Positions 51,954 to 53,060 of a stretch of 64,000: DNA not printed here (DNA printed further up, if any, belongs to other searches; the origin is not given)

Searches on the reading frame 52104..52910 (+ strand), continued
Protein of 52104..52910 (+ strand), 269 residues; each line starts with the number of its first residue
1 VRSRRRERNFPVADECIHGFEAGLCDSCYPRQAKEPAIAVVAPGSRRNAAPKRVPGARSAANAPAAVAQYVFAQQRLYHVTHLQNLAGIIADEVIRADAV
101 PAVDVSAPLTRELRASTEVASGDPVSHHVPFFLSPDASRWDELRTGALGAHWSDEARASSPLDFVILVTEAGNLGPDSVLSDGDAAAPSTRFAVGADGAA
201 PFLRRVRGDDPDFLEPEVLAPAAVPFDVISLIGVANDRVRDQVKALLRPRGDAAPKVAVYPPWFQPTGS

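Call 29: predict_structure(alignment_id=A1)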
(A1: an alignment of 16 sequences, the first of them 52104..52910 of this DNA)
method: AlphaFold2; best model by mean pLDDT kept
length: 269 residues; sequences in the alignment: 16
mean_pLDDT: 83.9   pTM: 0.72
mean pLDDT of the five models: 83.9, 82.7, 80.9, 79.2, 78.6
residues with pLDDT >= 90: 146; 70-90: 71; 50-70: 34; < 50: 18
segments of 3 or more residues with pLDDT < 50: 39-50, 56-59
pLDDT, mean of each block of 10 residues (from residue 1): 63 74 76 55 43 51 63 92 97 96 94 95 96 85 88 94 95 94 92 91 85 86 96 96 96 93 77
secondary structure, 60 per line:
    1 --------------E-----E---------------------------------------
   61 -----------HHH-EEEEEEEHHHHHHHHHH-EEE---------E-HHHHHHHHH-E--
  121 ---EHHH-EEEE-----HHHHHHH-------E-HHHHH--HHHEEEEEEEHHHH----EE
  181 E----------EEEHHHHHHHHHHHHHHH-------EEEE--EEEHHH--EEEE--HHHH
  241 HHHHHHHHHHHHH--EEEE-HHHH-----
elements in order: E76-82 H83-92 E94-96 H108-116 E129-132 H138-144 H154-158 E164-170 H171-174 E179-181 E192-194 H195-209 E217-220 E223-225 E231-234 H237-253 E256-259 H261-264

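Call 35: fold_search(model_id=the predicted structure, library=pdb)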
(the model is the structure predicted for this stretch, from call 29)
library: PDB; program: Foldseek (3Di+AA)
matches with E <= 10: 197; with E <= 0.001: 8
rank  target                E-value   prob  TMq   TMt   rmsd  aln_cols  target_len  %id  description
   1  7yk3_C                5.1e-14  1.00  0.57  0.69   3.6       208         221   25  Crystal structure of DarTG toxin-antitoxin complex from Mycobacterium tuberculosis (released 2023-05-31)
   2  7yk3_A                5.8e-14  1.00  0.58  0.70   3.6       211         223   25  Crystal structure of DarTG toxin-antitoxin complex from Mycobacterium tuberculosis (released 2023-05-31)
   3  7omy_AAA              3.1e-13  1.00  0.59  0.75   3.2       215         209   21  Thermus sp. 2.9 DarT in complex with carba-NAD+ and ssDNA (released 2021-06-23)
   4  7omw                  6.3e-13  1.00  0.56  0.75   3.8       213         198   21  Thermus sp. 2.9 DarT in complex with NAD+ (released 2021-06-23)
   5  7omv                  1.1e-12  1.00  0.60  0.76   4.0       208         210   21  Thermus sp. 2.9 DarT (released 2021-06-23)
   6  7omx                  5.6e-12  1.00  0.54  0.72   5.2       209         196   21  Thermus sp. 2.9 DarT in complex with carba-NAD+ (released 2021-06-23)
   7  7omu_AAA              1.0e-09  1.00  0.54  0.40   3.7       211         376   16  Thermosipho africanus DarTG in complex with ADP-ribose (released 2021-06-23)
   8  8baq                  3.5e-05  1.00  0.43  0.54   6.5       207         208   18  E. coli C7 DarT1 in complex with NAD+ (released 2023-07-12)
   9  7yw4                  3.7e-03  1.00  0.28  0.57   8.0       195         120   12  Crystal structure of tRNA 2'-phosphotransferase from Saccharomyces cerevisiae (released 2023-07-26)
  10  7u6z_A                3.3e-02  0.66  0.24  0.35   9.3       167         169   12  Pertussis toxin E129D NAD (released 2022-04-13)
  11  7ski_B                7.9e-02  0.33  0.21  0.30   8.3       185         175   12  Pertussis toxin in complex with PJ34 (released 2022-04-13)
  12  7u6z_B                9.6e-02  0.35  0.22  0.32   9.5       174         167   13  Pertussis toxin E129D NAD (released 2022-04-13)
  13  8pw1_H                7.6e-01  0.04  0.14  0.17  17.3       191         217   12  Structure of human UCHL1 in complex with CG341 inhibitor (released 2024-01-31)
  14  9i77_B                8.6e-01  0.04  0.17  0.19  16.4       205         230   11  Deubiquitinase DUB16 from Leishmania donovani (released 2025-07-09)
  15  6pgv_A                9.8e-01  0.09  0.12  0.19   8.0        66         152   21  Human Josephin-2 in complex with ubiquitin (released 2019-10-23)
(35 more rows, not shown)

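Call 60: search_dna_similar(query=window:52137-52910:+, collection=plasmids, mode=protein, max_evalue=0.001, max_rows=15)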
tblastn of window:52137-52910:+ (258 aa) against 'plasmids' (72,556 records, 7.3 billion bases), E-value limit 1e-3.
No match.

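Call 61: search_dna_similar(query=window:52137-52910:+, collection=phages, mode=protein, max_evalue=0.001, max_rows=10)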
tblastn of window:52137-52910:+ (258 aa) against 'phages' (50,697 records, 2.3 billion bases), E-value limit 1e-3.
No match.

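Call 87: search_solved_structures(query=A1, max_evalue=1, show_alignments=2)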
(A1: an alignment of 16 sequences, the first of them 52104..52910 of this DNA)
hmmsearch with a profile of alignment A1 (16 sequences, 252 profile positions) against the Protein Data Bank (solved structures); distinct sequences matched with E-value up to 1: 3.
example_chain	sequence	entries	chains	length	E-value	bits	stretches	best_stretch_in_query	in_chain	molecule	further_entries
7yk3_A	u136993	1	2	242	7.3e-10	42.1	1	62-238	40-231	DNA ADP-ribosyl transferase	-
7omv_AAA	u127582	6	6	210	1.6e-09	41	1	62-248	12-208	DarT domain-containing protein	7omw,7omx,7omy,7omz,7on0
7omu_AAA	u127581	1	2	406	0.51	13.2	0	60-82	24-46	Macro domain-containing protein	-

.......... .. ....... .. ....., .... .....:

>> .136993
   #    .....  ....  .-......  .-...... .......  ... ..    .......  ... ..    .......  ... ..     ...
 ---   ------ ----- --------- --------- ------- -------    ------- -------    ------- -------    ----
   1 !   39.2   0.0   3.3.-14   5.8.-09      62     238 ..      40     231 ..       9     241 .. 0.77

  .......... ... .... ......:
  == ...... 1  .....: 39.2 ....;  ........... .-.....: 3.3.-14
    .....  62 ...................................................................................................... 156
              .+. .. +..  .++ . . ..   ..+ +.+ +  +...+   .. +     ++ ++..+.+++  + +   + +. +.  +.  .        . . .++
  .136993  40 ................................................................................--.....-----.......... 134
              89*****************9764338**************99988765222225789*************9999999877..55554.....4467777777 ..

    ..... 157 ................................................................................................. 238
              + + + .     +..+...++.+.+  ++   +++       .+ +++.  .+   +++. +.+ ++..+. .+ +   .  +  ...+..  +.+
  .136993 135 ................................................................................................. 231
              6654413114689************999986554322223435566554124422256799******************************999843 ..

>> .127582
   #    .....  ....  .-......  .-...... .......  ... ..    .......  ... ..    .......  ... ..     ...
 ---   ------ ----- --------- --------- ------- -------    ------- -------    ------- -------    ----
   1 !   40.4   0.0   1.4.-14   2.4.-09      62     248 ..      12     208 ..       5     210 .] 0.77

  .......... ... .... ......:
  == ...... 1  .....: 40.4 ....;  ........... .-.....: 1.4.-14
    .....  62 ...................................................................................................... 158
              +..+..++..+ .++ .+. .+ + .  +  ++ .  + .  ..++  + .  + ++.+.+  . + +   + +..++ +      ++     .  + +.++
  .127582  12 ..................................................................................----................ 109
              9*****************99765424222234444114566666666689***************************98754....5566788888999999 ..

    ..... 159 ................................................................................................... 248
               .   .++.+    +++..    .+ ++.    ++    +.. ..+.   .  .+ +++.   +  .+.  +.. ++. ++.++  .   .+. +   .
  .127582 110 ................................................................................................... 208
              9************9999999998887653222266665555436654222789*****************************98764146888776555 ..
